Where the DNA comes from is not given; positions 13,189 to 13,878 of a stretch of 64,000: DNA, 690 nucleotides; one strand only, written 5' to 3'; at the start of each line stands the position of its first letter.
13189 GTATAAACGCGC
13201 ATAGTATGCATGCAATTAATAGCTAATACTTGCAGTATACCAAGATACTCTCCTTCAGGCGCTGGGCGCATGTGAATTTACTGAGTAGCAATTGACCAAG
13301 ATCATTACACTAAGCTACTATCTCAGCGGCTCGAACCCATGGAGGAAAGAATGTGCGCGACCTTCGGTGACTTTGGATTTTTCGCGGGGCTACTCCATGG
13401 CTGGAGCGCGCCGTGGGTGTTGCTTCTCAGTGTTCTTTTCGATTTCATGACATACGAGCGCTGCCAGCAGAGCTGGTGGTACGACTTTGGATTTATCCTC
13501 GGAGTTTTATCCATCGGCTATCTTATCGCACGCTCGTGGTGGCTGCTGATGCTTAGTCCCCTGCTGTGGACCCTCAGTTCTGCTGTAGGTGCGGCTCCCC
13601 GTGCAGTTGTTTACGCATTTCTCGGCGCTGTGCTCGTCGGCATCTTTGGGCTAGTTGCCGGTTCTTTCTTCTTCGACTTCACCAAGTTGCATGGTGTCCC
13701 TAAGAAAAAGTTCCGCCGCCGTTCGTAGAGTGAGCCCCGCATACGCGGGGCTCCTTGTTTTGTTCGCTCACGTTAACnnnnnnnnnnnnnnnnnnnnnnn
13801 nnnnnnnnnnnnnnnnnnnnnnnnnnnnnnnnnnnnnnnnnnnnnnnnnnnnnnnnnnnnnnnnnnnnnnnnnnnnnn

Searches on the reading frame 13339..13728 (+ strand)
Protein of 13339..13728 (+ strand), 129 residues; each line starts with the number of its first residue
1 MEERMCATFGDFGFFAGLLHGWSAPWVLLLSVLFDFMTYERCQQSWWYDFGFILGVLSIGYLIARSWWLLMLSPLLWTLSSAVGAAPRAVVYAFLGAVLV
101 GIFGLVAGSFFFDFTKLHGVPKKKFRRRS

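Call 35: search_protein_families(library=pfam, proteins=[window:13339-13728:+], max_evalue=0.01)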
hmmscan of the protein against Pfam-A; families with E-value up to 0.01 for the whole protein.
window:13339-13728:+ (129 aa): 0 families

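Call 54: search_protein_families(library=ncbifam, proteins=[window:13339-13728:+], max_evalue=0.1)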
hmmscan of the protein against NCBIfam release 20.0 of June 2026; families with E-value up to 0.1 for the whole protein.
window:13339-13728:+ (129 aa): 0 families
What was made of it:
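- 13339..13728 (+): Convergent neighbour encoding a 129-aa multi-pass membrane protein; the only neighbour that stays adjacent in the orthologous locus. A functional link is not shown. It has no Pfam or NCBIfam hit (calls 35, 54).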

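Call 59: search_protein_families(library=phrogs, proteins=[window:13339-13728:+], max_evalue=0.1)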
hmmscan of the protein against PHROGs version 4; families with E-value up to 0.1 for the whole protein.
window:13339-13728:+ (129 aa): 1 family
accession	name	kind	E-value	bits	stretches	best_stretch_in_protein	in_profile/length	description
phrog_30702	-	unknown function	8.6e-07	30.4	1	5-56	51-103/115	-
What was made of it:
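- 13339..13728 (+): It hits phrog_30702 (unknown function) at E 8.6e-7 (call 59).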

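Call 60: search_protein_families(library=padloc, proteins=[window:13339-13728:+], max_evalue=0.1)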
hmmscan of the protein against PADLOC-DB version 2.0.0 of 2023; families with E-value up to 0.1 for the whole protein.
window:13339-13728:+ (129 aa): 0 families
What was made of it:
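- PADLOC found nothing (call 60).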

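Call 78: search_dna_similar(query=window:13339-13728:+, collection=phages, mode=protein, max_evalue=0.001, max_rows=12)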
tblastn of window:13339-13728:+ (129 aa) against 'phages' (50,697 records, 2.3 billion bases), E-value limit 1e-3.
No match.
